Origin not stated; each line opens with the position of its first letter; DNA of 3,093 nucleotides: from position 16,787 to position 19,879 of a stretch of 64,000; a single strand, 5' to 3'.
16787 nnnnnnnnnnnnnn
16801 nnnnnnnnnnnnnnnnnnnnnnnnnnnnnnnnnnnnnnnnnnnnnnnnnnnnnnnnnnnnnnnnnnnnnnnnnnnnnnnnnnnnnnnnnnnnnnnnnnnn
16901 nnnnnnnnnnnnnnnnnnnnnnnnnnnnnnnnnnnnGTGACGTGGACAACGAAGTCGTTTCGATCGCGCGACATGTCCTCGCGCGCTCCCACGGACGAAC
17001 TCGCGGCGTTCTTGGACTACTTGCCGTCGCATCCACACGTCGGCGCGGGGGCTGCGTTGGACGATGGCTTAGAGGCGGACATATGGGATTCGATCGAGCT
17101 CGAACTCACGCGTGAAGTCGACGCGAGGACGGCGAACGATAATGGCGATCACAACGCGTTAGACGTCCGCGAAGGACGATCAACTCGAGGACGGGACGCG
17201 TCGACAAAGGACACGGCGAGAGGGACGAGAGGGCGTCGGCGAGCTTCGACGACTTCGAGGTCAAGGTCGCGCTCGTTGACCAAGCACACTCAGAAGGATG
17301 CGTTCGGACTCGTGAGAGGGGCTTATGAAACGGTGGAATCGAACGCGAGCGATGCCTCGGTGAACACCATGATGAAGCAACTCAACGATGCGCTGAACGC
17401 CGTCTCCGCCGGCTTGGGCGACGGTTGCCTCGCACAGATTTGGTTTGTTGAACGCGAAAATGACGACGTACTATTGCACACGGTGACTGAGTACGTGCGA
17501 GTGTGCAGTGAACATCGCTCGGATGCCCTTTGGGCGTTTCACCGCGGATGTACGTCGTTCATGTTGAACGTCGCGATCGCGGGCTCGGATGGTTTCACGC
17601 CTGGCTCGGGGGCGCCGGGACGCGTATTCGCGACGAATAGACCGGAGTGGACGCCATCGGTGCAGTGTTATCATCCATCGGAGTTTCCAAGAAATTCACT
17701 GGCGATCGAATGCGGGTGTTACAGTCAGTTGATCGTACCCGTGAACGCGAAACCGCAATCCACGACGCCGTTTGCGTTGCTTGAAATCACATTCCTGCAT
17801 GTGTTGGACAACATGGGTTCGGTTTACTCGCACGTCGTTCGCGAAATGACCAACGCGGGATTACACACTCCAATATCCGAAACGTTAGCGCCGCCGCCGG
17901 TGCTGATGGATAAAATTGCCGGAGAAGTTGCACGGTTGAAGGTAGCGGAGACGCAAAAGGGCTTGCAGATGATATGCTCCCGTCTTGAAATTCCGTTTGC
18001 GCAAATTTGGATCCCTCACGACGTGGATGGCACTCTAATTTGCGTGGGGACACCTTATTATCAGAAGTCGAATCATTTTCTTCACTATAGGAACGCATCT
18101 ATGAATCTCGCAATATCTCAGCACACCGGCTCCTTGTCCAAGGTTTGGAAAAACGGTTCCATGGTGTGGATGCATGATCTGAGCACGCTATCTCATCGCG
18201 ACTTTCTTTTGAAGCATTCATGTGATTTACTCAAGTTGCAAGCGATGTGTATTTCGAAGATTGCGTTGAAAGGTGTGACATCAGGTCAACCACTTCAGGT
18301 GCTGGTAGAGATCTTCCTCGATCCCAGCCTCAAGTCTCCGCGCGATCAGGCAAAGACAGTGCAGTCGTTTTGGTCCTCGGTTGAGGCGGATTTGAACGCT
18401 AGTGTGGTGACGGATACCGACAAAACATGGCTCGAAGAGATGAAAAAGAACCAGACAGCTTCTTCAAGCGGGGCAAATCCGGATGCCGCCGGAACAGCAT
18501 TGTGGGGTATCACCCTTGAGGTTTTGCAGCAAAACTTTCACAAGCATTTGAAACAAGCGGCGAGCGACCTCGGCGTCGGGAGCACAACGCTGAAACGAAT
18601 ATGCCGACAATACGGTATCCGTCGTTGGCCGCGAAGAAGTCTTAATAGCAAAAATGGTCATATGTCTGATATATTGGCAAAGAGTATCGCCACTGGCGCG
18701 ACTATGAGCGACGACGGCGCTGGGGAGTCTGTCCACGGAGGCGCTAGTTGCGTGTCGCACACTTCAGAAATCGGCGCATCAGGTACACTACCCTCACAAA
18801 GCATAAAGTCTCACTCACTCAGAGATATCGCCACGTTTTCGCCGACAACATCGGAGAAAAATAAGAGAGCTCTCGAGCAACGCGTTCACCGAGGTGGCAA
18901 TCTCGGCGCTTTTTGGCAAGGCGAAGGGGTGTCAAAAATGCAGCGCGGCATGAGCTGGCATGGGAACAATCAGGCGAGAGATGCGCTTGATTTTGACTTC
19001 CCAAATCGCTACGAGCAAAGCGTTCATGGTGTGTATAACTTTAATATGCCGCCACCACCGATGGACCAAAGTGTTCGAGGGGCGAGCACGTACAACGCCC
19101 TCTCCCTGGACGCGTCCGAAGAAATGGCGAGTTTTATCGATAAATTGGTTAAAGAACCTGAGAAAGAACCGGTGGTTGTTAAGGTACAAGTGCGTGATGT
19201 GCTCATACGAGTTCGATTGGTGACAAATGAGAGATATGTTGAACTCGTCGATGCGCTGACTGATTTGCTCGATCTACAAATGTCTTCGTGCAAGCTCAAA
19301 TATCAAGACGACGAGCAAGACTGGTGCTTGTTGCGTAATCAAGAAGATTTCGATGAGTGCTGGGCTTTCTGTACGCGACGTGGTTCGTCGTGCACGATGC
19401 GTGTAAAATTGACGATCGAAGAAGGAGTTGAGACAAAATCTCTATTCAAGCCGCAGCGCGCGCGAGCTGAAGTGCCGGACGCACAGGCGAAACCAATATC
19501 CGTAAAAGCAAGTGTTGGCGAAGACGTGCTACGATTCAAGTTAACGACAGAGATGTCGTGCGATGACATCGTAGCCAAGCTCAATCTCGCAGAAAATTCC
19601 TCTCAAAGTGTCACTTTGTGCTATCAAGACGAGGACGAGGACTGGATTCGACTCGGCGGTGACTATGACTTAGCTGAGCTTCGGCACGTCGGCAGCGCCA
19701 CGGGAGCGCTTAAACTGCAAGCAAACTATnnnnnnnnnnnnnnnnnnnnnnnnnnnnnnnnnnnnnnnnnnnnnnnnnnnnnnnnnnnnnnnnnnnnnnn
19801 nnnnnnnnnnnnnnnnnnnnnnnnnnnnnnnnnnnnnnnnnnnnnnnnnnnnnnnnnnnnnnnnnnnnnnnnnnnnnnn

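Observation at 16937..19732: NIN-like (RWP-RK) transcription factor with two tandem PB1 domains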

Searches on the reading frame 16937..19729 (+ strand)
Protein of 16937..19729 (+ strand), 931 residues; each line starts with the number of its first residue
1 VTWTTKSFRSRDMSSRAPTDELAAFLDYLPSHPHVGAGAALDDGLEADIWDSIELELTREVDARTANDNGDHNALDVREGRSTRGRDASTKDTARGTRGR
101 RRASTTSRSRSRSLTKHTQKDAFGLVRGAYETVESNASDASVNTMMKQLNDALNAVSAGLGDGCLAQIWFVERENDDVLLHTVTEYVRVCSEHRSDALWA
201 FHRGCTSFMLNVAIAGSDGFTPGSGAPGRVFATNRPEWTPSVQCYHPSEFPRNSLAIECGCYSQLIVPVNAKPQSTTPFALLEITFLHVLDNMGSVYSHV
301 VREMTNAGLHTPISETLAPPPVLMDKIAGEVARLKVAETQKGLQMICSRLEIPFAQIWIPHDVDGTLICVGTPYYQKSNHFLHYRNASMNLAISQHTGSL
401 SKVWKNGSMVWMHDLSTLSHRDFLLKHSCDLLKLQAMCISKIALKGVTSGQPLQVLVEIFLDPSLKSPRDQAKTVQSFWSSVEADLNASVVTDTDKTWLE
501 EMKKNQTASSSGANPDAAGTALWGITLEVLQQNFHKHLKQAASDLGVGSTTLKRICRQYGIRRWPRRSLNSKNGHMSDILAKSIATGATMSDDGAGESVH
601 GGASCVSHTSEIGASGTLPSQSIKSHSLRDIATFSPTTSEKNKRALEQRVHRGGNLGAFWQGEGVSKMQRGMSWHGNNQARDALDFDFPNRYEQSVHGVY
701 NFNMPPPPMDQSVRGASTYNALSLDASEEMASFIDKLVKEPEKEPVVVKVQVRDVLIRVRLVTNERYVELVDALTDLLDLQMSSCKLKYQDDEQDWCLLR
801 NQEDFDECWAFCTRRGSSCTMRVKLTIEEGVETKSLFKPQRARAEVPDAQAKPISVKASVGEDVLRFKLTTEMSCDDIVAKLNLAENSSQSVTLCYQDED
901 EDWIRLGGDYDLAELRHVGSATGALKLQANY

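Call 3: search_protein_families(library=pfam, proteins=[window:16937-19729:+], max_evalue=10)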
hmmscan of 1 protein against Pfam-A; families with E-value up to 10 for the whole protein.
window:16937-19729:+ (931 aa): 4 families
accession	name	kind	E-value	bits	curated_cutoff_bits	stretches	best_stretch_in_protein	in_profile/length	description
PF02042.20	RWP-RK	-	4.5e-21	74.9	29.3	1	525-571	2-48/49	RWP-RK domain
PF00564.30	PB1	-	5.6e-19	68.3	23.6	2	746-822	2-78/84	PB1 domain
PF22922.2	GAF_NLP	-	4.5e-14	52.8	24.1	2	333-481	8-166/175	NLP protein GAF domain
PF14215.12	bHLH-MYC_N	-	0.0025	18.6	30.2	1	203-270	88-155/181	bHLH-MYC and R2R3-MYB transcription factors N-terminal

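Call 6: find_homologous_proteins(query=window:16973-19729:+, max_evalue=0.00001)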
Query window:16973-19729:+ (919 aa): 12 proteins with E <= 0.00001 among 8000 candidates.
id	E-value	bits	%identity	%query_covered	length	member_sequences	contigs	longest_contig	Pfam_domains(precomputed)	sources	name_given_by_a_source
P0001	0.0e+0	2113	100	100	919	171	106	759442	PF22922.3,PF00564.31,PF02042.22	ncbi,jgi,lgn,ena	-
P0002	0.0e+0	1935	91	100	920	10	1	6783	PF22922.3,PF00564.31,PF02042.22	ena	-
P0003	0.0e+0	1039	53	99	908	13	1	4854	PF22922.3,PF00564.31,PF02042.22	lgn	-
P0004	0.0e+0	1020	52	99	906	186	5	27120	PF22922.3,PF00564.31,PF02042.22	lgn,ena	-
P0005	0.0e+0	1019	52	99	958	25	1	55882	PF22922.3,PF00564.31,PF02042.22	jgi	-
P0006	4.4e-281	953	50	100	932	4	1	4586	PF22922.3,PF00564.31,PF02042.22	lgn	-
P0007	2.2e-274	931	49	99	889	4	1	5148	PF22922.3,PF00564.31,PF02042.22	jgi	-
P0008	1.4e-264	899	51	88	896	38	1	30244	PF22922.3,PF00564.31,PF02042.22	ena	-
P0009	1.0e-231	790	46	99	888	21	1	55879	PF22922.3,PF00564.31,PF02042.22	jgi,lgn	jgi:hypothetical protein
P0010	3.2e-228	778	45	99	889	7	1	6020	PF22922.3,PF00564.31,PF02042.22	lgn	-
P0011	5.2e-226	771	44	99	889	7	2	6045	PF22922.3,PF00564.31,PF02042.22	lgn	-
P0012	3.3e-223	762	46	87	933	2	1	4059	PF22922.3,PF00564.31,PF02042.22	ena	-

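Call 8: list_cluster_members(proteins=[P0001, P0005, P0009])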
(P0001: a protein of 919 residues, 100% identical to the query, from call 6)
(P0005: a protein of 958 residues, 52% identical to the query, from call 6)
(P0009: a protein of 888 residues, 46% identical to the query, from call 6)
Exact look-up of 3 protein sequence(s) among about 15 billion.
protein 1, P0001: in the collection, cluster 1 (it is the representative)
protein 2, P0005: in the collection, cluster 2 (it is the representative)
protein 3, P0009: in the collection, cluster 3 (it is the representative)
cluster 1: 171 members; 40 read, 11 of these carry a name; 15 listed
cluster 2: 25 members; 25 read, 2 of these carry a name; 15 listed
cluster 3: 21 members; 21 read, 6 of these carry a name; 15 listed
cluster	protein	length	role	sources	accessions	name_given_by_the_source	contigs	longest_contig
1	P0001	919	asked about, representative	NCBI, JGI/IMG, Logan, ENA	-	-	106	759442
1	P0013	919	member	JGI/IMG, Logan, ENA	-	hypothetical protein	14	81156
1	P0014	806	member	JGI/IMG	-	hypothetical protein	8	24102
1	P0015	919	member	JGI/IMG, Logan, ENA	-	hypothetical protein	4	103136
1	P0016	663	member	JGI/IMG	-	hypothetical protein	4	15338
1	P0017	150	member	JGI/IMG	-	hypothetical protein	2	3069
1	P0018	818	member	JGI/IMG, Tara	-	strand:+ start:11761 stop:14217 length:2457 start_codon:yes stop_codon:yes ...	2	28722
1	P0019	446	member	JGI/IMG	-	DNA-binding Lrp family transcriptional regulator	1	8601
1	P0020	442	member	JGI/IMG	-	DNA-binding Lrp family transcriptional regulator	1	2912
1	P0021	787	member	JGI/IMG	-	hypothetical protein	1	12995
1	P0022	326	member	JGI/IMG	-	hypothetical protein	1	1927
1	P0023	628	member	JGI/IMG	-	hypothetical protein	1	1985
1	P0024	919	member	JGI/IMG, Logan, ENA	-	-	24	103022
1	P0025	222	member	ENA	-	-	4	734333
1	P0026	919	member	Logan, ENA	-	-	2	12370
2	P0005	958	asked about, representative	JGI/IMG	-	-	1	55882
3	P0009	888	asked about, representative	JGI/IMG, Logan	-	hypothetical protein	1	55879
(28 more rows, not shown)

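Call 11: find_encoding_contigs(protein=P0001, flank=3000, max_places=4)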
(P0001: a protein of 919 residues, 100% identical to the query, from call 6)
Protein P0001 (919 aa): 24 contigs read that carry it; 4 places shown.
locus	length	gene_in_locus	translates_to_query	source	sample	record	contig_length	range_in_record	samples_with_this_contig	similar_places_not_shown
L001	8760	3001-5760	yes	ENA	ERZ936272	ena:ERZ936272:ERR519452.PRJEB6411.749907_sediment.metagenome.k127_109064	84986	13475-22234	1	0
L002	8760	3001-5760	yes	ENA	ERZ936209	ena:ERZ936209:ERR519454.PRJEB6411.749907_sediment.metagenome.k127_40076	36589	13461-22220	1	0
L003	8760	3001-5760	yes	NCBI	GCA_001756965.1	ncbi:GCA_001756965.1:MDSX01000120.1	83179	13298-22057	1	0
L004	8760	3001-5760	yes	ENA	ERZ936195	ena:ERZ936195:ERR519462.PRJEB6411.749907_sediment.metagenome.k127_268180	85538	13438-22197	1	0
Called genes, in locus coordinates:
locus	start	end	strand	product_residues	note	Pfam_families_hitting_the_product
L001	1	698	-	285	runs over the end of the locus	PF00977:His_biosynth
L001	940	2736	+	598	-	PF08662:eIF2A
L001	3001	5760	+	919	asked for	PF22922:GAF_NLP, PF02042:RWP-RK, PF00564:PB1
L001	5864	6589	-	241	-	-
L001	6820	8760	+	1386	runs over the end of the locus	PF03193:RsgA_GTPase (faint), PF00005:ABC_tran, PF19055:ABC2_membrane_7 (weak), PF01061:ABC2_membrane, PF00005:ABC_tran, PF19055:ABC2_membrane_7, PF01061:ABC2_membrane, PF12698:ABC2_membrane_3 (weak), +2 more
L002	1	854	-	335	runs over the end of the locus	PF00977:His_biosynth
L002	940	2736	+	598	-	PF08662:eIF2A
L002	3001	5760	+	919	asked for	PF22922:GAF_NLP, PF02042:RWP-RK, PF00564:PB1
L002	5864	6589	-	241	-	-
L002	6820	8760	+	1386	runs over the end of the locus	PF03193:RsgA_GTPase (faint), PF00005:ABC_tran, PF19055:ABC2_membrane_7 (weak), PF01061:ABC2_membrane, PF00005:ABC_tran, PF19055:ABC2_membrane_7, PF01061:ABC2_membrane, PF12698:ABC2_membrane_3 (weak), +2 more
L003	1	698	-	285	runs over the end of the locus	PF00977:His_biosynth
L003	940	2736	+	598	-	PF08662:eIF2A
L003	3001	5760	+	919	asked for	PF22922:GAF_NLP, PF02042:RWP-RK, PF00564:PB1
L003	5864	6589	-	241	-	-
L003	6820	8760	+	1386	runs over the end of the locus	PF03193:RsgA_GTPase (faint), PF00005:ABC_tran, PF19055:ABC2_membrane_7 (weak), PF01061:ABC2_membrane, PF00005:ABC_tran, PF19055:ABC2_membrane_7, PF01061:ABC2_membrane, PF12698:ABC2_membrane_3 (weak), +2 more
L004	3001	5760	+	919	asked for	PF22922:GAF_NLP, PF02042:RWP-RK, PF00564:PB1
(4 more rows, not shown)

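Call 23: search_protein_representatives(alignment_id=A1)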
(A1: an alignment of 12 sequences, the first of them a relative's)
Query: 12 sequences, 895 profile positions. Proteins with E-value up to 0.001 (for the whole library): 2940; up to 1e-10: 522; up to 1e-30: 123. The best 150 are listed.
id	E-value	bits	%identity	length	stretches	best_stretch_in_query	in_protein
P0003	0.0e+00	1524.1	-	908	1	4-893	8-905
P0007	0.0e+00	1442.0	-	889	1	4-890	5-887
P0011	0.0e+00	1411.2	-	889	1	4-893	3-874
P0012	0.0e+00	1285.3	-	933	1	7-894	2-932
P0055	1.3e-200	685.8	-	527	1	416-891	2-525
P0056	2.9e-124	433.1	-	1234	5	46-462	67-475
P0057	5.3e-111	389.2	-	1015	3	113-561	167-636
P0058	3.3e-104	366.7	-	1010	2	10-561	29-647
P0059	2.3e-101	357.4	-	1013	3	76-561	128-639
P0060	3.3e-68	247.6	-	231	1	674-893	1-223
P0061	3.9e-58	214.3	-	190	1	249-376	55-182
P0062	5.1e-53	197.4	-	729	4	109-340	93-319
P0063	2.1e-50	188.7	-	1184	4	33-341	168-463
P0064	7.2e-50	187.0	-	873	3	482-784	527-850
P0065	8.5e-50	186.7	-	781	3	122-348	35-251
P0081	6.4e-47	177.2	-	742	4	496-562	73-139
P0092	1.6e-44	169.2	-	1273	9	805-885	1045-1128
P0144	1.2e-36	143.2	-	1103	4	92-439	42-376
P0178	6.6e-29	117.6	-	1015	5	132-263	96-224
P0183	4.0e-28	115.0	-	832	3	200-410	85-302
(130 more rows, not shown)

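Call 27: list_cluster_members(proteins=[P0056, P0057, P0058, P0059, P0092, P0144, P0183, P0178, P0062, P0064])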
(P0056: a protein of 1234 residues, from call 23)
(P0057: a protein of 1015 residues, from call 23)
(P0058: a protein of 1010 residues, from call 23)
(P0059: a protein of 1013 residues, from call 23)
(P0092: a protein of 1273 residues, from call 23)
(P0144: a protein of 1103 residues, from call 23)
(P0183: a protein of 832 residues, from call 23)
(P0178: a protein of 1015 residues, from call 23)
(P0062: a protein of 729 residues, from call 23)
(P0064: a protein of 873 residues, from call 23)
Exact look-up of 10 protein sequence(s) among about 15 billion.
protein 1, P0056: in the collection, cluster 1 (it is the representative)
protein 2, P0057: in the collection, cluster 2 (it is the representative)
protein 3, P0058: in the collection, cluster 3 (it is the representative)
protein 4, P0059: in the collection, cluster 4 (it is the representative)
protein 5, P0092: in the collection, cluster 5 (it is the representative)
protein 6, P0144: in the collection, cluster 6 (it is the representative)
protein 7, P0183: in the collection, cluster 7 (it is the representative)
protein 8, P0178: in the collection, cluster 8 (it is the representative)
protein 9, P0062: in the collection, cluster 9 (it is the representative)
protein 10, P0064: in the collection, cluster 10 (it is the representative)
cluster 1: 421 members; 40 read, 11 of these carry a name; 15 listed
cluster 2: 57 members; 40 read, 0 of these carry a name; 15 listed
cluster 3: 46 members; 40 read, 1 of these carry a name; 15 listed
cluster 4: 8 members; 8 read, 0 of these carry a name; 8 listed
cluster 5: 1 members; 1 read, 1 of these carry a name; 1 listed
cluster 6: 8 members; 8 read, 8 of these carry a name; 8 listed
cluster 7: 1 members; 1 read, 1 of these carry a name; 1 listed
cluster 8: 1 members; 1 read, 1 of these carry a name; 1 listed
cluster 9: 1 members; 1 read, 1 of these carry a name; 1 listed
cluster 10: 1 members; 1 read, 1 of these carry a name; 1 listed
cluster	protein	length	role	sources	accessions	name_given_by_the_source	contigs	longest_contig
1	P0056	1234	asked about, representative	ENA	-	-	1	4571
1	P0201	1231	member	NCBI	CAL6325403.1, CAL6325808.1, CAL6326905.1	unnamed protein product [Bathycoccus prasinos]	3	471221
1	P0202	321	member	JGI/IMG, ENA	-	hypothetical protein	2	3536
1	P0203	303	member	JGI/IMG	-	hypothetical protein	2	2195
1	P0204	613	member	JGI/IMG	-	hypothetical protein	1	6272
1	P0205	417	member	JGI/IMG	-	hypothetical protein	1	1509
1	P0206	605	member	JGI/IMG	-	hypothetical protein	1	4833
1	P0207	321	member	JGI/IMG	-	hypothetical protein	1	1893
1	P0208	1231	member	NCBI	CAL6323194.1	unnamed protein product [Bathycoccus prasinos]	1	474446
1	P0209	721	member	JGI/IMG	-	hypothetical protein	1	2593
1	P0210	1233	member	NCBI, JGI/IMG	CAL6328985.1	unnamed protein product [Bathycoccus prasinos]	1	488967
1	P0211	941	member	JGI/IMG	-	hypothetical protein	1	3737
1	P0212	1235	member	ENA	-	-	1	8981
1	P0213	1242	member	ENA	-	-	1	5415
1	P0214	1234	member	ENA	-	-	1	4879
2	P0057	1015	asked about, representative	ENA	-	-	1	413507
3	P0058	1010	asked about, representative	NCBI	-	-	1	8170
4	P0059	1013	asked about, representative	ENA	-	-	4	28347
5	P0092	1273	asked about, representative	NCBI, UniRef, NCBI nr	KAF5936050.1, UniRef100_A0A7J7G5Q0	hypothetical protein HYC85_027179 [Camellia sinensis] | PB1 domain-containing protein n=1 Tax=Camellia sinensis TaxID=4442 RepID=A0A7J7G5Q0_CAMSI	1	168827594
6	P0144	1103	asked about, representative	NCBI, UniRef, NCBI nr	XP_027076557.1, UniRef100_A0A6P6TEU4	protein NLP6 isoform X2 [Coffea arabica] | Protein NLP6 isoform X2 n=1 Tax=Coffea arabica TaxID=13443 RepID=A0A6P6TEU4_COFAR | protein NLP2-like isoform X2 [Coffea arabica]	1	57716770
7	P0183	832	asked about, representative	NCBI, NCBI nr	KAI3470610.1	hypothetical protein Pfo_027273 [Paulownia fortunei]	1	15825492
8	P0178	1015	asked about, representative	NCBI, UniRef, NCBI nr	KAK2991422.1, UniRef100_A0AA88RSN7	hypothetical protein RJ640_019068 [Escallonia rubra] | Uncharacterized protein n=1 Tax=Escallonia rubra TaxID=112253 RepID=A0AA88RSN7_9ASTE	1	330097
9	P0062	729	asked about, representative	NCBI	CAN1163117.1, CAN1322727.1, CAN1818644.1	Protein NLP5 [Linum perenne]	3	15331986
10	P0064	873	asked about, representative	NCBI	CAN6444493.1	unnamed protein product [Victoria cruziana]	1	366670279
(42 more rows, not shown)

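Call 33: find_homologous_proteins(query=P0081, max_evalue=1e-10)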
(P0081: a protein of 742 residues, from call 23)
Query P0081 (742 aa): 41 proteins with E <= 1e-10 among 8000 candidates.
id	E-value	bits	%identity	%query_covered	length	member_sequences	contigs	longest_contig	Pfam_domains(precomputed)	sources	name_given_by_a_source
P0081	0.0e+0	1629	100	100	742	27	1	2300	PF00564.31,PF02042.22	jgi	jgi:hypothetical protein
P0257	0.0e+0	1497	96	96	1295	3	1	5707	PF22922.3,PF00564.31,PF02042.22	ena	-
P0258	6.1e-227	774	75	45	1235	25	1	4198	PF22922.3,PF00564.31,PF02042.22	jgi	jgi:hypothetical protein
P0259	5.6e-52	195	89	8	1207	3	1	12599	PF22922.3,PF00564.31,PF02042.22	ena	-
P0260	4.0e-45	173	42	29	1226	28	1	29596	PF22922.3,PF00564.31,PF02042.22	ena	-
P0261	7.7e-38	148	44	27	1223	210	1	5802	PF22922.3,PF00564.31,PF02042.22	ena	-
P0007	1.1e-33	135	57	12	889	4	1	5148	PF22922.3,PF00564.31,PF02042.22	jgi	-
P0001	1.3e-32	131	37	33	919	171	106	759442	PF22922.3,PF00564.31,PF02042.22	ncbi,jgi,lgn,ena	-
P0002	9.3e-32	128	37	33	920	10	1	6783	PF22922.3,PF00564.31,PF02042.22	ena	-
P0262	1.5e-31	128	66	13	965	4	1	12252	PF22922.3,PF02042.22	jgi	jgi:hypothetical protein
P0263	1.7e-31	128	79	10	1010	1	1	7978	PF22922.3,PF00564.31,PF02042.22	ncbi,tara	tara:strand:+ start:4777 stop:7809 length:3033 start_codon:yes stop_codon:yes gene_type:complete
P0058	2.2e-31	127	79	10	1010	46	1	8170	PF22922.3,PF00564.31,PF02042.22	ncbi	-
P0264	2.2e-31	127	79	10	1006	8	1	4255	PF22922.3,PF00564.31,PF02042.22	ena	-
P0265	6.1e-31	126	79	10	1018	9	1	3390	PF22922.3,PF00564.31,PF02042.22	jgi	-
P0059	9.9e-31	125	38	33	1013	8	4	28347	PF22922.3,PF00564.31,PF02042.22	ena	-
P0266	1.2e-29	121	59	16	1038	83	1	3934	PF22922.3,PF00564.31,PF02042.22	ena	-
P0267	1.6e-29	121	37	47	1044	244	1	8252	PF22922.3,PF00564.31,PF02042.22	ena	-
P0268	4.0e-29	120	36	8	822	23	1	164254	PF22922.3,PF00564.31,PF02042.22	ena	-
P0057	4.3e-29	120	38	35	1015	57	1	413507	PF22922.3,PF00564.31,PF02042.22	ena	-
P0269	7.6e-29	119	39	33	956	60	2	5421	PF22922.3,PF00564.31,PF02042.22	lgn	-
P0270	4.5e-28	116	55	16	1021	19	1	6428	PF22922.3,PF00564.31,PF02042.22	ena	-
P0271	5.0e-28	116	43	29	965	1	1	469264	PF22922.3,PF02042.22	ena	-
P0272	3.0e-27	113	52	18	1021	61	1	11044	PF22922.3,PF00564.31,PF02042.22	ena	-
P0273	5.2e-27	113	79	10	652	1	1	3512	PF22922.3,PF02042.22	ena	-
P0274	6.6e-27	112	79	10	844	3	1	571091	PF22922.3,PF02042.22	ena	-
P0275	1.3e-26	111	77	7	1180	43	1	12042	PF22922.3,PF00564.31,PF02042.22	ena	-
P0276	2.2e-26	111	59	12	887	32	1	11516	PF22922.3,PF00564.31,PF02042.22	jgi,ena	-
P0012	3.2e-26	110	38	33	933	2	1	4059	PF22922.3,PF00564.31,PF02042.22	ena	-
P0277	9.1e-26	109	84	8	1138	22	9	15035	PF22922.3,PF00564.31,PF02042.22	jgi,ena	-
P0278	1.8e-25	108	70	8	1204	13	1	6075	PF22922.3,PF00564.31,PF02042.22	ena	-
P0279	4.9e-25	106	39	33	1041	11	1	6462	PF22922.3,PF00564.31,PF02042.22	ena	-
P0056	1.1e-23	102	35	10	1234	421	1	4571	PF22922.3,PF00564.31,PF02042.22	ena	-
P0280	1.4e-23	101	34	10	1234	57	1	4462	PF22922.3,PF00564.31,PF02042.22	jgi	-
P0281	1.4e-23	101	25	23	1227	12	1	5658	PF22922.3,PF00564.31,PF02042.22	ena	-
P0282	2.9e-23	100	33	45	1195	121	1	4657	PF22922.3,PF00564.31,PF02042.22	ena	-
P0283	3.0e-23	100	35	10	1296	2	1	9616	PF22922.3,PF00564.31,PF02042.22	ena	-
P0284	3.2e-23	100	75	8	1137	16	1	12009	PF22922.3,PF00564.31,PF02042.22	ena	-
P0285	2.1e-22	97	35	10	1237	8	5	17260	PF22922.3,PF00564.31,PF02042.22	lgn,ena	-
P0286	1.5e-19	88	66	13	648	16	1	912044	PF22922.3,PF02042.22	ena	-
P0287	9.4e-17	79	77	7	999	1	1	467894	PF22922.3,PF02042.22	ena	-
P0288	8.7e-12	62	47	10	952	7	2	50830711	PF22922.3,PF00564.31,PF02042.22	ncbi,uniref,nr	ncbi:PB1 domain - like 7 [Theobroma cacao]|uniref:Protein NLP2 n=1 Tax=Theobroma cacao TaxID=3641 Re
